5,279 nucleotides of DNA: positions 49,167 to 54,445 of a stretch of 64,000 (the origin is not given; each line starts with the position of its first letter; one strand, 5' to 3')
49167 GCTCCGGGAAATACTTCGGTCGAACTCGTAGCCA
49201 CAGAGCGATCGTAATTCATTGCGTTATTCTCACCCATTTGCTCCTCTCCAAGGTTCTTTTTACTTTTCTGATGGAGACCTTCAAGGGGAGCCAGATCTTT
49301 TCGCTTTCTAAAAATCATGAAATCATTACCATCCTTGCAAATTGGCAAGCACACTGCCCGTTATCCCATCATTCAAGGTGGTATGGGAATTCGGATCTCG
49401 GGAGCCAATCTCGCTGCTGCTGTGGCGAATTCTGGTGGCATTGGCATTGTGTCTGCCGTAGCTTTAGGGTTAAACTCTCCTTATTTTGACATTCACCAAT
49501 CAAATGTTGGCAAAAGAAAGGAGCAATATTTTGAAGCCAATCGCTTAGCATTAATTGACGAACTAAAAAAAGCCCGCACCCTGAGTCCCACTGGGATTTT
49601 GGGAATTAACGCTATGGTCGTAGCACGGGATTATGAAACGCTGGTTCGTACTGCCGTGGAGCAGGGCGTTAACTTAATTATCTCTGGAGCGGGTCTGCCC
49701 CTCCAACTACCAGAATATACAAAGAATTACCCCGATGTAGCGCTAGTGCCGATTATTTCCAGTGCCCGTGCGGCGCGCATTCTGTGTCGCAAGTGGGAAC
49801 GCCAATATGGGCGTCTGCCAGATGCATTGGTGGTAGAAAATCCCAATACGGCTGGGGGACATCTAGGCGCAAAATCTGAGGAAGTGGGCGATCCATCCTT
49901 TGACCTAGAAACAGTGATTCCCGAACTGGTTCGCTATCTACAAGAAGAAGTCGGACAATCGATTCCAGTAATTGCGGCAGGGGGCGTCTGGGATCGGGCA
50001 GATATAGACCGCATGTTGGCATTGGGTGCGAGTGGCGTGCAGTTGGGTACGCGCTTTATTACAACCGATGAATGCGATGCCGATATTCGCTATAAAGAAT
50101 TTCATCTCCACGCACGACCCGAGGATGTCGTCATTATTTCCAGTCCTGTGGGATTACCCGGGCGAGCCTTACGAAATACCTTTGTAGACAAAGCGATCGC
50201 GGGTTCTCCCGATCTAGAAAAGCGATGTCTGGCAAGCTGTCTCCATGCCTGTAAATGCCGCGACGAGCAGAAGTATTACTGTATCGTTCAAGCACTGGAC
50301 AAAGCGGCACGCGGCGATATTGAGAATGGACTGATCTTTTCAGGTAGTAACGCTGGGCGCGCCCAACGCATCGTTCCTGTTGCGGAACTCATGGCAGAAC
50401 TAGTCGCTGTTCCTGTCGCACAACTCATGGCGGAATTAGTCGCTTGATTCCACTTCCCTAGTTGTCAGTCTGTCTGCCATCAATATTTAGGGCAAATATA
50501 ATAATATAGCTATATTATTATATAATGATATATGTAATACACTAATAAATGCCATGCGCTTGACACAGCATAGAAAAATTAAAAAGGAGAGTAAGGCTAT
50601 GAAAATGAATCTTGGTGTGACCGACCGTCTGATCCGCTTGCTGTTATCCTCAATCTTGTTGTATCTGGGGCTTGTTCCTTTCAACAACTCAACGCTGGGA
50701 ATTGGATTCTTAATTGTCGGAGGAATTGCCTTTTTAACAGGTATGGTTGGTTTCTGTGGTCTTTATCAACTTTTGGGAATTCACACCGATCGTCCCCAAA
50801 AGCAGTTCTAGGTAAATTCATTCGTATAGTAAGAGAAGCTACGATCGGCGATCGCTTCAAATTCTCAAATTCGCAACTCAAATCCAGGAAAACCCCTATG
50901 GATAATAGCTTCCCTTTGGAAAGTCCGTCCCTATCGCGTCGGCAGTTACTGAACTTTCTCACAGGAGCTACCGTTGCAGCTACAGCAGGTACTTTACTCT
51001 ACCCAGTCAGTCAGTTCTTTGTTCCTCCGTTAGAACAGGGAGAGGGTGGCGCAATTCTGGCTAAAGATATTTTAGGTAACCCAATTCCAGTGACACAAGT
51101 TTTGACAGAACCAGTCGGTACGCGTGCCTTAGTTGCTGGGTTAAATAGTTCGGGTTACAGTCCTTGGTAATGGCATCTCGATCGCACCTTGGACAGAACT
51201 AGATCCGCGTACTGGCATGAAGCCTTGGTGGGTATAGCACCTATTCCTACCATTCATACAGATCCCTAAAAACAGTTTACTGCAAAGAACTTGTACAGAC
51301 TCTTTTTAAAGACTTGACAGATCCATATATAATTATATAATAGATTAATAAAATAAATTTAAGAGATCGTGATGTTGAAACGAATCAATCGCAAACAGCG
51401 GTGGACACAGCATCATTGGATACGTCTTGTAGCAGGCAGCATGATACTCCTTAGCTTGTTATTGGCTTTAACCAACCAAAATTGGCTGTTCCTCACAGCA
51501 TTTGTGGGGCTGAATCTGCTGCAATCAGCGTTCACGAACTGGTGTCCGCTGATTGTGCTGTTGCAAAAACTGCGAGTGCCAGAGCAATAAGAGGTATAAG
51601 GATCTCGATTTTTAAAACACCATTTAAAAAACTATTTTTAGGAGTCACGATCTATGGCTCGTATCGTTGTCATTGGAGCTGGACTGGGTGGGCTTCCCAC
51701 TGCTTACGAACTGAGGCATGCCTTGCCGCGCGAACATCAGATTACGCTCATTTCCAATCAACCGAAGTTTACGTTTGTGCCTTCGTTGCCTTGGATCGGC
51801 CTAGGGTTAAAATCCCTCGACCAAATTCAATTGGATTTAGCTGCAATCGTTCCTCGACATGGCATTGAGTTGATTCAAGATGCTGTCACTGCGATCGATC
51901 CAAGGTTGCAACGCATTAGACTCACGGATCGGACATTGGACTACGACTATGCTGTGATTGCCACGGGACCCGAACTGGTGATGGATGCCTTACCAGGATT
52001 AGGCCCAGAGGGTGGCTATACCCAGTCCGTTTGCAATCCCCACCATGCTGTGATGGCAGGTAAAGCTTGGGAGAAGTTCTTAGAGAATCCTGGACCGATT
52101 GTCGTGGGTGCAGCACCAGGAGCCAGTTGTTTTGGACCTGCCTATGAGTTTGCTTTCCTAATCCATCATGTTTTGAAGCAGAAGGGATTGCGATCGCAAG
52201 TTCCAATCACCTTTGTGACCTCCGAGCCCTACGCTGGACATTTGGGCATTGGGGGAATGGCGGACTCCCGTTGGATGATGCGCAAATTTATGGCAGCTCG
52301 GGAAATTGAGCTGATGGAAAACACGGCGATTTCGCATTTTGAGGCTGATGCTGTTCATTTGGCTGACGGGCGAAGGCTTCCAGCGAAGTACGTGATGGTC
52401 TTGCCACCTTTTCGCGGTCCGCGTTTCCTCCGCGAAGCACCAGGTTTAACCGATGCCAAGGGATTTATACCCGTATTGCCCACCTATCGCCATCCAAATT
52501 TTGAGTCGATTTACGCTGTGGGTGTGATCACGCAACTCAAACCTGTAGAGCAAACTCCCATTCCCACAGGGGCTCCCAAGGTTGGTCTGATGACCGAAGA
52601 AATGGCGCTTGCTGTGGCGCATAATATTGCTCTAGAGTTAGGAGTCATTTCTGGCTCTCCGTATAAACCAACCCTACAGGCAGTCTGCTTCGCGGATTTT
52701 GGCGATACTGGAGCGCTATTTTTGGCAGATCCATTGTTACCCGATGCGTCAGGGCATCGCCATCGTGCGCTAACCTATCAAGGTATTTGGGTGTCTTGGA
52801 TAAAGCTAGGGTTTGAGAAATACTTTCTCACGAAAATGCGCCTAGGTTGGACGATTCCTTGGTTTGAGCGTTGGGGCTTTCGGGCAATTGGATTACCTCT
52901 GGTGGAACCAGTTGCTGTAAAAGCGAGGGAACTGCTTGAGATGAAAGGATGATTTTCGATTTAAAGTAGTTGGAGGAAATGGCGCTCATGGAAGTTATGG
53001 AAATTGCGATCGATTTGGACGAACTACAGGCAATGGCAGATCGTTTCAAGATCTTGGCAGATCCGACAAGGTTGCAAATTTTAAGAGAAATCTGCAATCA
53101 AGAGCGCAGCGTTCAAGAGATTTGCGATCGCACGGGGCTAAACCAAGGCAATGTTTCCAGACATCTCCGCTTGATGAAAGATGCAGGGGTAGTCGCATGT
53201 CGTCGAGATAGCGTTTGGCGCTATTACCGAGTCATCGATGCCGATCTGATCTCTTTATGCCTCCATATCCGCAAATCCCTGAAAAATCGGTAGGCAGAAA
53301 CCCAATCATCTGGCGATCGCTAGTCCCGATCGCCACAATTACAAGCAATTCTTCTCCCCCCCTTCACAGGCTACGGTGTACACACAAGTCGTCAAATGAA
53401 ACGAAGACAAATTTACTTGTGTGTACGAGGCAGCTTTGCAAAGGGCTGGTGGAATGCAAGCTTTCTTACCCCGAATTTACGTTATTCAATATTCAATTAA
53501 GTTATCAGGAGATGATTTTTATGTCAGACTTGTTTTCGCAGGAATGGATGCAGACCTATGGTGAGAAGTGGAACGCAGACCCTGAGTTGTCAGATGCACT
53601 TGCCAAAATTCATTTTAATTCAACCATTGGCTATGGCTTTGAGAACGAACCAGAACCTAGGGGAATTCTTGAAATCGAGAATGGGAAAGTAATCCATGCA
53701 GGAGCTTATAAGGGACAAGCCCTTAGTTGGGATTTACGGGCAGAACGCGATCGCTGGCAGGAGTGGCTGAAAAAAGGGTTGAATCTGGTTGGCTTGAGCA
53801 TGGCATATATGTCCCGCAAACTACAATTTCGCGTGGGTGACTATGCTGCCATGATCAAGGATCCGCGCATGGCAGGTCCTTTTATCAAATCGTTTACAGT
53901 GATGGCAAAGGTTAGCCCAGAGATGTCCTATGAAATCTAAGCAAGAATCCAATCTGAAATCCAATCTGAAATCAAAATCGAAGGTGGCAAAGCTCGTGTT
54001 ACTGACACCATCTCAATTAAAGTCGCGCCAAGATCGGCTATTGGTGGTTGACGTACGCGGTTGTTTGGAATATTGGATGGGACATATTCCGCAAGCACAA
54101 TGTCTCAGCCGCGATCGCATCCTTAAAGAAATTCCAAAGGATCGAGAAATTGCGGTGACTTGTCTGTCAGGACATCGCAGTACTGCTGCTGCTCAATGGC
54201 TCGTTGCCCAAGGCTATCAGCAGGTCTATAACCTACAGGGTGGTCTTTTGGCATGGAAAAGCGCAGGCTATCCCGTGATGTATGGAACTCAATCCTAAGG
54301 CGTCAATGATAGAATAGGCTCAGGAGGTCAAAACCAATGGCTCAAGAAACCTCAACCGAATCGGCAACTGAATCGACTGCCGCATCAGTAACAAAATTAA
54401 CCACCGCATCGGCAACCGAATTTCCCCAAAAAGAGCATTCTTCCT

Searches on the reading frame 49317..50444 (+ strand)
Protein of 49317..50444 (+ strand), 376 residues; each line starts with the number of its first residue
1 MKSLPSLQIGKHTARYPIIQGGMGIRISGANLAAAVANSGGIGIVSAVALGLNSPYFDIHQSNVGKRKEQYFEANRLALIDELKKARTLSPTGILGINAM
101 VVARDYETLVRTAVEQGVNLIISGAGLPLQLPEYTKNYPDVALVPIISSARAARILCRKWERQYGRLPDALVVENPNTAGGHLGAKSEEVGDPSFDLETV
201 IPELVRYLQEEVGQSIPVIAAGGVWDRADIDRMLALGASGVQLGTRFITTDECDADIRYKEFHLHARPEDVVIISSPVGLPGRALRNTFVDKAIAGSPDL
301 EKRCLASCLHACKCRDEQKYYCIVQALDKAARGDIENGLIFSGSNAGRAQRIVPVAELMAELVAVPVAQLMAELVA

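Call 67: search_protein_families(library=pfam, proteins=[window:49317-50444:+], max_evalue=0.001)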
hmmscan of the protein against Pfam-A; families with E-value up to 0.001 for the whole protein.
window:49317-50444:+ (376 aa): 4 families
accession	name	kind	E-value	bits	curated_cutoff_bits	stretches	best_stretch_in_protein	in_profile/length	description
PF03060.21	NMO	-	9.4e-57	193.3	28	1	8-363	4-329/331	Nitronate monooxygenase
PF00478.31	IMPDH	-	1.9e-07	30.9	25.6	1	213-257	205-249/345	IMP dehydrogenase / GMP reductase domain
PF01180.27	DHO_dh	-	1.2e-05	25.1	27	1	203-251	228-276/291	Dihydroorotate dehydrogenase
PF01070.24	FMN_dh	-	0.00037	20.1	24.9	1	207-248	265-306/350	FMN-dependent dehydrogenase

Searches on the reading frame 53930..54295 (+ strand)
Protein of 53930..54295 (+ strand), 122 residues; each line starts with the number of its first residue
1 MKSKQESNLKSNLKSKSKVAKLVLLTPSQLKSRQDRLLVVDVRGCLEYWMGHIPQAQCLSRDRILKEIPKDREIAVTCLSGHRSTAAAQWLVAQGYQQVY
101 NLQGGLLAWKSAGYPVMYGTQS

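Call 67: search_protein_families(library=pfam, proteins=[window:53930-54295:+], max_evalue=0.001)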
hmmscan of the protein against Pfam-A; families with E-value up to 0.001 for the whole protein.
window:53930-54295:+ (122 aa): 1 family
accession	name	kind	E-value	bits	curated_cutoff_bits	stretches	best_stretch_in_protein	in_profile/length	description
PF00581.25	Rhodanese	-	1.2e-15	58.2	22.2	1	26-111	1-101/102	Rhodanese-like domain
